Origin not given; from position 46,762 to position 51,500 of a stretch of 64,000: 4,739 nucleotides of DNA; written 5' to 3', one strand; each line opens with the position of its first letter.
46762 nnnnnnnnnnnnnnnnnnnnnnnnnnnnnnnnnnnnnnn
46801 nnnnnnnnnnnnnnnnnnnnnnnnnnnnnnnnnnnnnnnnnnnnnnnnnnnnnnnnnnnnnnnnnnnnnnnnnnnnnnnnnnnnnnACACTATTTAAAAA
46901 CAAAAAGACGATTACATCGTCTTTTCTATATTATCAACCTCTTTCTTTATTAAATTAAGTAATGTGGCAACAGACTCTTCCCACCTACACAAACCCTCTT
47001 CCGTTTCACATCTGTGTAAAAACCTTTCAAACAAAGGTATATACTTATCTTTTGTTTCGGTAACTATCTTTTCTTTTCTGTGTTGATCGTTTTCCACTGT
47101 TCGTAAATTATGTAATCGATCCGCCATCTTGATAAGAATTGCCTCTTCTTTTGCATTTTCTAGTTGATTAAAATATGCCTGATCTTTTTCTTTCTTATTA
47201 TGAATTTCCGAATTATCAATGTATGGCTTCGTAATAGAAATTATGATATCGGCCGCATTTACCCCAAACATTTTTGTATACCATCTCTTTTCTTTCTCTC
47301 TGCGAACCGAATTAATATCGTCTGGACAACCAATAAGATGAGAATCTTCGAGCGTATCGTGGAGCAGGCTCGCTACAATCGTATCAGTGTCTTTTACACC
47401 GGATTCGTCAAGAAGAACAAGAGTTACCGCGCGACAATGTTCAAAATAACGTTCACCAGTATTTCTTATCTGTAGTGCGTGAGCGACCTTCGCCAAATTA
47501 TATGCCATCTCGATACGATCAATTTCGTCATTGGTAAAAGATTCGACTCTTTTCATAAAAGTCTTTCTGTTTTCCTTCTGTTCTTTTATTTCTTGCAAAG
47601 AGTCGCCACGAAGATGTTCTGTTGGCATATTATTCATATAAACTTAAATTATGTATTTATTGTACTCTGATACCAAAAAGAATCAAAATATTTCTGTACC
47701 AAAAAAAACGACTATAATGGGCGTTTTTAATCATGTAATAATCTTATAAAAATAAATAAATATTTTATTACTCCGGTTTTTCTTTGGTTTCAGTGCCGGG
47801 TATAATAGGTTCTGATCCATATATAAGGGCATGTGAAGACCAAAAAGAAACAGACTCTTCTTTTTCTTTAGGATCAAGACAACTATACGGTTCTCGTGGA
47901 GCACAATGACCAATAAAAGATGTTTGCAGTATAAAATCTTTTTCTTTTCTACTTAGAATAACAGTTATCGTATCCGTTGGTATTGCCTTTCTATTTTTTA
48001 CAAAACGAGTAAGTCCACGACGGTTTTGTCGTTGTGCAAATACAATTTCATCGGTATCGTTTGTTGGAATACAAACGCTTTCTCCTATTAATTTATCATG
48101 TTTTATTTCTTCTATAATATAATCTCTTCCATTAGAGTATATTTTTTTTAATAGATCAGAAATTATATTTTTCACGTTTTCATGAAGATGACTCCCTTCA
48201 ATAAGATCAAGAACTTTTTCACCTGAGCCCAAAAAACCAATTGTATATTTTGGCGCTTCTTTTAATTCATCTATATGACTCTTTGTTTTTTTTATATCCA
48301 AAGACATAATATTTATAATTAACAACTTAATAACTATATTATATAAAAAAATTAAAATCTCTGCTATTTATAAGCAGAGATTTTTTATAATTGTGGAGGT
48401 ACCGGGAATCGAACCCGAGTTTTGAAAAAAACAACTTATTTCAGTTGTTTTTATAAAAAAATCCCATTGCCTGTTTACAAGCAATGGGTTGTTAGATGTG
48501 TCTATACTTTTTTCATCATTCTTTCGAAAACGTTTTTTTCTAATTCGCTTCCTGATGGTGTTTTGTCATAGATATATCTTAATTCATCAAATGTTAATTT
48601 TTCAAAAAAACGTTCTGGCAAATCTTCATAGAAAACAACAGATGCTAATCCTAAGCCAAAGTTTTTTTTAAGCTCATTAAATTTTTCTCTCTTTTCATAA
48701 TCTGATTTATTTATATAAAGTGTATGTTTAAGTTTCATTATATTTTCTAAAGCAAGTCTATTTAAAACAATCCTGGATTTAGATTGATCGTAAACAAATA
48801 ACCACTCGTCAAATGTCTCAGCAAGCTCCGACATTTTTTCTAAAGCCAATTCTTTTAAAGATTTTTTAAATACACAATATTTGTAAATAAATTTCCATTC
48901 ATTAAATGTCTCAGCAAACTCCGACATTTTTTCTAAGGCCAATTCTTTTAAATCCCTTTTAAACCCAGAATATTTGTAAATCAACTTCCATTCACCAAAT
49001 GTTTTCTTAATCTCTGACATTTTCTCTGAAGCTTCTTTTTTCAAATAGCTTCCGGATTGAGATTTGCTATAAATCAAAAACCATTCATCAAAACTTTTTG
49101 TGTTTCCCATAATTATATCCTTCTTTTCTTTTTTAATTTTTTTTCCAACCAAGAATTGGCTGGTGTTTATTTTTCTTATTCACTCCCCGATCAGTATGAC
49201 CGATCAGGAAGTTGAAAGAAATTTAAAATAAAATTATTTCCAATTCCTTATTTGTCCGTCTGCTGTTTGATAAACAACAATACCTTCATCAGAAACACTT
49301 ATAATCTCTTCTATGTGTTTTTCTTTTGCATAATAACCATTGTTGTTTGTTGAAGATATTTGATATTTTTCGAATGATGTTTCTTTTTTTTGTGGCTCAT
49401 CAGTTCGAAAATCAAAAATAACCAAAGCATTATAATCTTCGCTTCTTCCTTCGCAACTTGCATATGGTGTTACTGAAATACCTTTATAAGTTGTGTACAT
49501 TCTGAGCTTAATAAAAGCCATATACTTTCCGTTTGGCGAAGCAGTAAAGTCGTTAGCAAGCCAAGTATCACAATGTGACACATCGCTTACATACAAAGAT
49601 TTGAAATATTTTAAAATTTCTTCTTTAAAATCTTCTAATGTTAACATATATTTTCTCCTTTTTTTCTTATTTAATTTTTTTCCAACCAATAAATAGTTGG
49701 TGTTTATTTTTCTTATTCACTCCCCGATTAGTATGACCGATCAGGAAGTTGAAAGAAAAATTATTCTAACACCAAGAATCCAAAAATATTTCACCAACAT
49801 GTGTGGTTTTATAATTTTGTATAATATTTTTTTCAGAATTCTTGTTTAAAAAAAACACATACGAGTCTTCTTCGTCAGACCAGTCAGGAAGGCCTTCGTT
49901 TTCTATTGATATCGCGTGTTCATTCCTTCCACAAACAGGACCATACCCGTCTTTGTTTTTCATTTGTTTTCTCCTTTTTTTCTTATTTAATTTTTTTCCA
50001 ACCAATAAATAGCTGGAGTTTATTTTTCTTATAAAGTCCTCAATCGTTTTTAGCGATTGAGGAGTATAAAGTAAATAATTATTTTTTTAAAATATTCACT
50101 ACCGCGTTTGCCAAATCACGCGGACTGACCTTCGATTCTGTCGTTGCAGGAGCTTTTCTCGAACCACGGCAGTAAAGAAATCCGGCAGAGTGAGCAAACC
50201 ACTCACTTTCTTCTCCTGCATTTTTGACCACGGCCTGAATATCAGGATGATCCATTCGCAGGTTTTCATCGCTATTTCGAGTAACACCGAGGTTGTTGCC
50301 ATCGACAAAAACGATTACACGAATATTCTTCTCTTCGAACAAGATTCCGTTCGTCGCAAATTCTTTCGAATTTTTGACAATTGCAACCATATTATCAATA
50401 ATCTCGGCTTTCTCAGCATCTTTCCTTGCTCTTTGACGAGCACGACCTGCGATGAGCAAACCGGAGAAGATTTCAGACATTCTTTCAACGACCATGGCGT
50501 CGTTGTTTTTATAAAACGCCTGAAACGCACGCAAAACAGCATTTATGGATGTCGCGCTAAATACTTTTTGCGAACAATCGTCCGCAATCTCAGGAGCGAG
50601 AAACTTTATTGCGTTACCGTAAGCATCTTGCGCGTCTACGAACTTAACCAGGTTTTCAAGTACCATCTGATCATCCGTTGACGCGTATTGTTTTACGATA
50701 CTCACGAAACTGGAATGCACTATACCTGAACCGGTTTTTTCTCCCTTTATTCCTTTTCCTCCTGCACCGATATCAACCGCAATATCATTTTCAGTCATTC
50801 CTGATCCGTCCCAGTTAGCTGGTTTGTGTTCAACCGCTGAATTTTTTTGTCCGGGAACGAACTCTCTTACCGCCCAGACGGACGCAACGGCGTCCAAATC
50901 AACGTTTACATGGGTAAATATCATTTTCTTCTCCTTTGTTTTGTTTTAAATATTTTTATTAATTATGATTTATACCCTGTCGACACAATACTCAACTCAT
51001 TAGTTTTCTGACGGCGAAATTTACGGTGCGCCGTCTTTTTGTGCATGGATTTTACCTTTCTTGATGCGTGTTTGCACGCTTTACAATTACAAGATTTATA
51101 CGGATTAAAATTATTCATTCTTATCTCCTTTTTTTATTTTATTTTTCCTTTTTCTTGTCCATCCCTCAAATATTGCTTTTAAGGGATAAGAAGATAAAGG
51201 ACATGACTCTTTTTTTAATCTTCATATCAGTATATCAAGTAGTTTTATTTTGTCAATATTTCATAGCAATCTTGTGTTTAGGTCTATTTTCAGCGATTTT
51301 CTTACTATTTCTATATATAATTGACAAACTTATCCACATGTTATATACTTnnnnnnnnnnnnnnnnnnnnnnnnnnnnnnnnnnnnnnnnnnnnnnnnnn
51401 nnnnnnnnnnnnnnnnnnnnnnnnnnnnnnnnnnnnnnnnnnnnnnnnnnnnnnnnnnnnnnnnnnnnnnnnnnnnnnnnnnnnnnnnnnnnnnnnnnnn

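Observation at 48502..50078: Three unrelated small genes in tandem, each driven by a copy of the same ~100-bp 5' module with a CCAAC-N9-GTTGG palindrome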

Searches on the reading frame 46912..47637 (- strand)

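Call 11: search_protein_families(library=pfam, proteins=[window:46912-47637:-], max_evalue=0.1)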
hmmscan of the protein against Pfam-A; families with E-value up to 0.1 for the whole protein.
window:46912-47637:- (241 aa): 2 families
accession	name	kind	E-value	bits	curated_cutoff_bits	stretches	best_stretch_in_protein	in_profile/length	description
PF13328.12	HD_4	-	1e-15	58.3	27.2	1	45-204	1-151/156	HD domain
PF01966.28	HD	-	0.0027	18.4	22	1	64-177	1-115/116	HD domain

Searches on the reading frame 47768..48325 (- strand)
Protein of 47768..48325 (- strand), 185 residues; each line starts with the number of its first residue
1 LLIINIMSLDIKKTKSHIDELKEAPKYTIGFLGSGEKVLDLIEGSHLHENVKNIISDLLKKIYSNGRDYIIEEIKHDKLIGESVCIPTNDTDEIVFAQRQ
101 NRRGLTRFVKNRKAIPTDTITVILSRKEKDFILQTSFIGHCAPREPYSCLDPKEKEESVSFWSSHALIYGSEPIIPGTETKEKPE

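Call 11: search_protein_families(library=pfam, proteins=[window:47768-48325:-], max_evalue=0.1)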
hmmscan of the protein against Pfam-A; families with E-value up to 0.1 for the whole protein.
window:47768-48325:- (185 aa): 0 families

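Call 40: search_protein_families(library=phrogs, proteins=[window:47768-48325:-], max_evalue=0.01)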
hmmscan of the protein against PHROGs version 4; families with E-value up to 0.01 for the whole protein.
window:47768-48325:- (185 aa): 1 family
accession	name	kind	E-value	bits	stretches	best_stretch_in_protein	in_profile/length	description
phrog_23674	-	unknown function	5.2e-19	69.7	1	46-170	19-148/157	-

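Call 41: search_protein_families(library=ncbifam, proteins=[window:47768-48325:-], max_evalue=0.01)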
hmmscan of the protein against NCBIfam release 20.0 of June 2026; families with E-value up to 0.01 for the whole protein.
window:47768-48325:- (185 aa): 0 families

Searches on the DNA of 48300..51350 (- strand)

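Call 46: search_rna_families(source=window, start=48300, end=51350, threshold=evalue, max_evalue=5)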
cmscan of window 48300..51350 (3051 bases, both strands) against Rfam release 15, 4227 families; matches with E-value up to 5: 9.
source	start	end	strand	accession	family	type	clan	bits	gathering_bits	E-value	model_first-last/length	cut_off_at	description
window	48422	48489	-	RF02064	STnc370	Gene; sRNA;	-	27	54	1.1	1-71/71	no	Enterobacterial sRNA STnc370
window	48421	48492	-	RF02432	SpF25_sRNA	Gene; sRNA;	-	23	48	1.2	1-102/102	no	Streptococcus sRNA SpF25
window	48391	48465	-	RF00023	tmRNA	Gene;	CL00001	22.4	47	2.1e-06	1-374/374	no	transfer-messenger RNA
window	50016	50117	-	RF02325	TtnuHACA18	Gene; snRNA; snoRNA; HACA-box;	-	22.3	100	3.1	1-130/130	no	Tetrahymena snoRNA TtnuHACA18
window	49291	49329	+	RF00489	ctRNA_p42d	Gene; antisense;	-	20.8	50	0.35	1-46/46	no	ctRNA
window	51146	51201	-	RF03933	MIR6445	Gene; miRNA;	-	18.7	100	3.3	1-117/117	no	MIR6445 microRNA precursor family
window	51142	51202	+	RF00705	mir-202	Gene; miRNA;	-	18.2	51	1.3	1-76/76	no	mir-202 microRNA precursor family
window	49179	49308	+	RF02039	SPRY4-IT1_2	Gene; lncRNA;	-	16.2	40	1.9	1-120/120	no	SPRY4-IT1 conserved region 2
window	50019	50078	+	RF01265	snR42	Gene; snRNA; snoRNA; HACA-box;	CL00032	12.4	61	4.6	131-190/349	no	Small nucleolar RNA snR42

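Call 49: search_rna_families(source=window, start=48330, end=48520, threshold=evalue, max_evalue=0.01, show_alignments=2)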
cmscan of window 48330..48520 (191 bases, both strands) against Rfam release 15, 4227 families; matches with E-value up to 0.01: 1.
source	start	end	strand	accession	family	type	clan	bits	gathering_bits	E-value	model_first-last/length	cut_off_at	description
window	48391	48520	-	RF00023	tmRNA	Gene;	CL00001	22.8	47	8.6e-08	227-374/374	5'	transfer-messenger RNA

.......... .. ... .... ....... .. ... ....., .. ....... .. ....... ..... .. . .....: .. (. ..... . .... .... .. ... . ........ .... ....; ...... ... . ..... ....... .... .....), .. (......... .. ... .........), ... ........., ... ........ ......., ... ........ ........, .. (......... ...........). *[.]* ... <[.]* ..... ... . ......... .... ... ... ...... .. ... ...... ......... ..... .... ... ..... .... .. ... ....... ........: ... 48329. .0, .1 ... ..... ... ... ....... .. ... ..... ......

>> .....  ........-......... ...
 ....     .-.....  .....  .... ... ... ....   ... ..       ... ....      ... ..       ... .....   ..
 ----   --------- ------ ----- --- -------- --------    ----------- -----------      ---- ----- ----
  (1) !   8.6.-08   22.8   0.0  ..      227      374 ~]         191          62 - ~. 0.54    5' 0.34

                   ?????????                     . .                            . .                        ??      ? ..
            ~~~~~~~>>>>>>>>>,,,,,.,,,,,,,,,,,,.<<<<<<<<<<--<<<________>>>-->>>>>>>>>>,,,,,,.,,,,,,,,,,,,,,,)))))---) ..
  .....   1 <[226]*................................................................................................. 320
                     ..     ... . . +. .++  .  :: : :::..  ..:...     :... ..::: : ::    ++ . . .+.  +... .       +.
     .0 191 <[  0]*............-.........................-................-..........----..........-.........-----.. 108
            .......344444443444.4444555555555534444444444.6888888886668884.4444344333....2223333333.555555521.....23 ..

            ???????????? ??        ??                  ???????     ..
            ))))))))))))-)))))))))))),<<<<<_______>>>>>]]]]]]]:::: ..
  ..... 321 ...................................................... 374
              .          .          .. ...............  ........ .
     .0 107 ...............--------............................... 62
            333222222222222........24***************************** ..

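Call 68: search_dna_similar(query=window:48394-50078:-, collection=phages, mode=distant, max_evalue=0.01, max_rows=10)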
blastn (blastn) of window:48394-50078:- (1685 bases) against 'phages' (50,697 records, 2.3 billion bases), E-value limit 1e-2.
Records with a match: 1; places in all: 1; records where one place covers at least 80% of the query: 0.
Best place of each record, by identity: 80-90% 1.
By first word of the organism name: Bacteriophage 1.
By host as written in the record: - 1.
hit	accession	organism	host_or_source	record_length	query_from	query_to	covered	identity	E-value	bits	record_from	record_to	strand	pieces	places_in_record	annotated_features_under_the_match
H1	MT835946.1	Bacteriophage sp.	human fecal samples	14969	407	458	3%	81.5%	3e-3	51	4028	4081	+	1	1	record has no annotation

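Call 69: search_dna_similar(query=window:48394-50078:-, collection=plasmids, mode=distant, max_evalue=0.01, max_rows=10)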
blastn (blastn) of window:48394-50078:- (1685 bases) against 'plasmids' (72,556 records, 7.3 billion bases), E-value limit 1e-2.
Records with a match: 3; places in all: 3; records where one place covers at least 80% of the query: 0.
Best place of each record, by identity: 60-80% 3.
By first word of the organism name: Spiroplasma 3.
By predicted mobility (MOB-suite, as given by PLSDB): non-mobilizable 3.
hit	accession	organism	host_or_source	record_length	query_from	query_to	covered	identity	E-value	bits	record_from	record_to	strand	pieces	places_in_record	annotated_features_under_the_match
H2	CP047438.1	Spiroplasma citri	Neoaliturus tenellus,cell culture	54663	401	468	4%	78.6%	9e-4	54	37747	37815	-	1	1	hypothetical protein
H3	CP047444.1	Spiroplasma citri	Neoaliturus tenellus,cell culture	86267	401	468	4%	78.6%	9e-4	54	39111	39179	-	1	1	hypothetical protein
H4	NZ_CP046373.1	Spiroplasma citri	Citrus,cell culture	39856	401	468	4%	78.6%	9e-4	54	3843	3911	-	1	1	hypothetical protein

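Call 80: build_rna_model(alignment_id=A2, structure=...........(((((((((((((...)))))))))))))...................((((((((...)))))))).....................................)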
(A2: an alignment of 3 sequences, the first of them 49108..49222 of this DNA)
Model R1 built from alignment A2 (3 sequences, 115 columns); structure: as given.
model positions 115; base pairs 21; branch points 1; effective number of sequences 1.17; information 0.59 bits per position. Calibrated on 0.2 Mb of random sequence (short: E-values are rough).
structure used (alignment columns):
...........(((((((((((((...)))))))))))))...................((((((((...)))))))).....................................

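Call 81: search_with_rna_model(model_id=R1, source=window, filters=off, max_evalue=10)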
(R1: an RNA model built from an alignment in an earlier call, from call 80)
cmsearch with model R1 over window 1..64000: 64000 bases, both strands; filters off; matches with E-value up to 10: 35.
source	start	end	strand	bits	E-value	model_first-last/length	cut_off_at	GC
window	49645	49759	-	135.2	6.2e-24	1-115/115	no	0.28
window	49108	49222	-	134.5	8.2e-24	1-115/115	no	0.31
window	49961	50075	-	125.1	6e-22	1-115/115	no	0.26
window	51116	51197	-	36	0.00026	1-115/115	no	0.27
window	50025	50120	+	26.6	0.019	1-115/115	no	0.29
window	49709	49819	+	26.2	0.023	1-115/115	no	0.32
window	49172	49250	+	26.1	0.024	1-115/115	no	0.3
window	38197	38271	+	23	0.1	1-115/115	no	0.24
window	10977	11072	-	19.3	0.53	1-115/115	no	0.4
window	48420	48489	-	18.8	0.67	12-82/115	no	0.27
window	3816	3854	-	17.8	1.1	1-115/115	no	0.21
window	20619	20710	+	17.3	1.3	1-115/115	no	0.3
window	8451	8557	+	16.7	1.7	1-115/115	no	0.32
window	47554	47653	-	16.5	1.9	1-115/115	no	0.31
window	51911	51966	+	16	2.4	1-115/115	no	0.23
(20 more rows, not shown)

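Call 82: search_with_rna_model(model_id=R1, source=window, start=51050, end=51300, filters=off, max_evalue=1, show_alignments=1)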
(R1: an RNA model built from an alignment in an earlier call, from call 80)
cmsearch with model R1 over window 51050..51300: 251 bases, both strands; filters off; matches with E-value up to 1: 3.
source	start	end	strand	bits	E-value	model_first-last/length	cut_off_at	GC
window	51116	51197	-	36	1e-06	1-115/115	no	0.27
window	51172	51205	+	13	0.036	1-115/115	no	0.32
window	51202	51243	-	8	0.36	1-115/115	no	0.26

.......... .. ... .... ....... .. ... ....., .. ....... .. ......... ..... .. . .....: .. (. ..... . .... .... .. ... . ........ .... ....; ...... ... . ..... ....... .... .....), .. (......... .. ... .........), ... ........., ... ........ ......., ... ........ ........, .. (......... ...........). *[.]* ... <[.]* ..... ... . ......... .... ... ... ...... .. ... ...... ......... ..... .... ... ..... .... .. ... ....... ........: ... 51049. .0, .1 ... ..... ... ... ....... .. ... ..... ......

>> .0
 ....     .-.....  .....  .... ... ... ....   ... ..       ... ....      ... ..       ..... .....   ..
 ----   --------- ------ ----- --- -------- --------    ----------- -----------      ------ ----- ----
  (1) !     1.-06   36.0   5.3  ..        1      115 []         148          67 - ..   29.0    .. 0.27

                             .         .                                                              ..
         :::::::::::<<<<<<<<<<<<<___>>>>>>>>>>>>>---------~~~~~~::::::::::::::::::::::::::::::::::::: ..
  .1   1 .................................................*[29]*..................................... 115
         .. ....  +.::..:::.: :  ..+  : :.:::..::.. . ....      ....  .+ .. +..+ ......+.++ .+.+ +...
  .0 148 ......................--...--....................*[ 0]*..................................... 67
